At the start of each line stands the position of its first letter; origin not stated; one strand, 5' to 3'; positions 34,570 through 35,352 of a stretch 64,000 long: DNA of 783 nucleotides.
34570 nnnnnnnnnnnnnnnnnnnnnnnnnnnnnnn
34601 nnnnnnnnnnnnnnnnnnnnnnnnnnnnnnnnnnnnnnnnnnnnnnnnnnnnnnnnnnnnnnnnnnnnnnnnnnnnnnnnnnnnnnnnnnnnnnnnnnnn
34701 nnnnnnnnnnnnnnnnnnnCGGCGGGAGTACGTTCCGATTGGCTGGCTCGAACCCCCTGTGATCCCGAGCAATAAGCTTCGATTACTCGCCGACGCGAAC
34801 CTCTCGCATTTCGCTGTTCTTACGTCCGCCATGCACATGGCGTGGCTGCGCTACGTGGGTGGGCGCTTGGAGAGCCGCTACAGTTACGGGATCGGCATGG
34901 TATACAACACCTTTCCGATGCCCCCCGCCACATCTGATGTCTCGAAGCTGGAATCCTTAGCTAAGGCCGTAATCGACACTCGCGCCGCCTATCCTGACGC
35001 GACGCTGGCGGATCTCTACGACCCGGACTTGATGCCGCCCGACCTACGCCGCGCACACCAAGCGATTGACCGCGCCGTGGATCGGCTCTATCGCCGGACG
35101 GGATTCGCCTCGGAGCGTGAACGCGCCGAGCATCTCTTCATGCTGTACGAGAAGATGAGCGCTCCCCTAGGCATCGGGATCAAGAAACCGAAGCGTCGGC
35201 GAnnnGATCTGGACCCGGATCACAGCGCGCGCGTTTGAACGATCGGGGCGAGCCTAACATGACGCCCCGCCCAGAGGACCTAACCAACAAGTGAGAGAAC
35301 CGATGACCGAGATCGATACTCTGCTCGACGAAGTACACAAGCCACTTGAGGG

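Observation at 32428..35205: MmeI-family Type IIL restriction-modification enzyme split by a single in-frame amber codon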

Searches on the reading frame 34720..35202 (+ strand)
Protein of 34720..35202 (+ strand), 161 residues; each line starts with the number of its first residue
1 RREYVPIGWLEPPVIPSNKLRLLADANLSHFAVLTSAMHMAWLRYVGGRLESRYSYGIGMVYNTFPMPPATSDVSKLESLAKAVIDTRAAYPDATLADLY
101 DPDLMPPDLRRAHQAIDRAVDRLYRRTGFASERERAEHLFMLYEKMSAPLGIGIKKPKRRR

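Call 4: search_protein_families(library=pfam, proteins=[window:34720-35202:+], max_evalue=0.01)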
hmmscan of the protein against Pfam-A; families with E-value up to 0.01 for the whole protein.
window:34720-35202:+ (161 aa): 2 families
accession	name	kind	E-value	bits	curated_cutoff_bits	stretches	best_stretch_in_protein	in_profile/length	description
PF20467.3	MmeI_C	-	3.7e-27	94.8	27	1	73-148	5-80/83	MmeI, C-terminal domain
PF20466.3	MmeI_TRD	-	1.4e-25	90.3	27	1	1-69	138-206/207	MmeI, target recognition domain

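Call 26: list_cluster_members(proteins=[P0062, window:34759-35202:+, P0001, P0002])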
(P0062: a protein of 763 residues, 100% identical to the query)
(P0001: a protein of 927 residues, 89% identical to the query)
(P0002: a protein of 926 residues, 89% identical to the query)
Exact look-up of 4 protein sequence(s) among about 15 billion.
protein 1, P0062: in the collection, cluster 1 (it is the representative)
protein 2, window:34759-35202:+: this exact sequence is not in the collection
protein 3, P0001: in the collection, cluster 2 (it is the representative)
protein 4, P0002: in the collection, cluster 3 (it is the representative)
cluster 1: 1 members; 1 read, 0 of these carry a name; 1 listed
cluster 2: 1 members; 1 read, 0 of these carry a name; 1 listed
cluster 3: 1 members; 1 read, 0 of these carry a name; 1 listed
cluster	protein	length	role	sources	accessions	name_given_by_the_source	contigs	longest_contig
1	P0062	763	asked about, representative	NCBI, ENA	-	-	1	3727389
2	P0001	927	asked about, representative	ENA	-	-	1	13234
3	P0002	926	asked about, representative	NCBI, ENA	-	-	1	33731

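Call 48: find_related_loci(query=window:34720-35202:+, collection=metagenome_contigs, flank=10000)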
Query window:34720-35202:+ (161 aa) in metagenome_contigs; peptide patterns used: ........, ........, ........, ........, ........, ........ (x = any residue, [..] = any of these).
600 stretches matched a pattern (row limit reached: there are more); 426 encode a relative of the query (tblastn E <= 1e-3); the best 80 are kept; 80 distinct loci.
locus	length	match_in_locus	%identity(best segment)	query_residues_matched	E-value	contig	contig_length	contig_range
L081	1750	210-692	71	1-161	1e-80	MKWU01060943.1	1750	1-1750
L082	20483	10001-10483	72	1-161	1e-76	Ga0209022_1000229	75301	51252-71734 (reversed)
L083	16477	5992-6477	70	1-161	1e-74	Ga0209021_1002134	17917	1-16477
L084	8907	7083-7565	68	1-161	1e-73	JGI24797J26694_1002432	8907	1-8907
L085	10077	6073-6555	70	1-161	5e-73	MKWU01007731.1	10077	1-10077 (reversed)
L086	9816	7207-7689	67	1-160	5e-73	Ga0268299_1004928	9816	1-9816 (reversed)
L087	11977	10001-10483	68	1-161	7e-72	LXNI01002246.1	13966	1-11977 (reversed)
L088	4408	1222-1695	70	1-154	1e-71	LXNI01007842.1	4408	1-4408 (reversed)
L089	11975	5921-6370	73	1-150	3e-71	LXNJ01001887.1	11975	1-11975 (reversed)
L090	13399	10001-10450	71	1-150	4e-71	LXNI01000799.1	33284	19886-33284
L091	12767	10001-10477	67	1-160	7e-71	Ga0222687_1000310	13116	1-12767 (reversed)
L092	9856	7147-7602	70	1-151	6e-71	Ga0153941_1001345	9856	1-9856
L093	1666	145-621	66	1-160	2e-73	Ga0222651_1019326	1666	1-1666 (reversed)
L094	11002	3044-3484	70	1-148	4e-69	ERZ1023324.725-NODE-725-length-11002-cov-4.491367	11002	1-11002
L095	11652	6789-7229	70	1-148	4e-69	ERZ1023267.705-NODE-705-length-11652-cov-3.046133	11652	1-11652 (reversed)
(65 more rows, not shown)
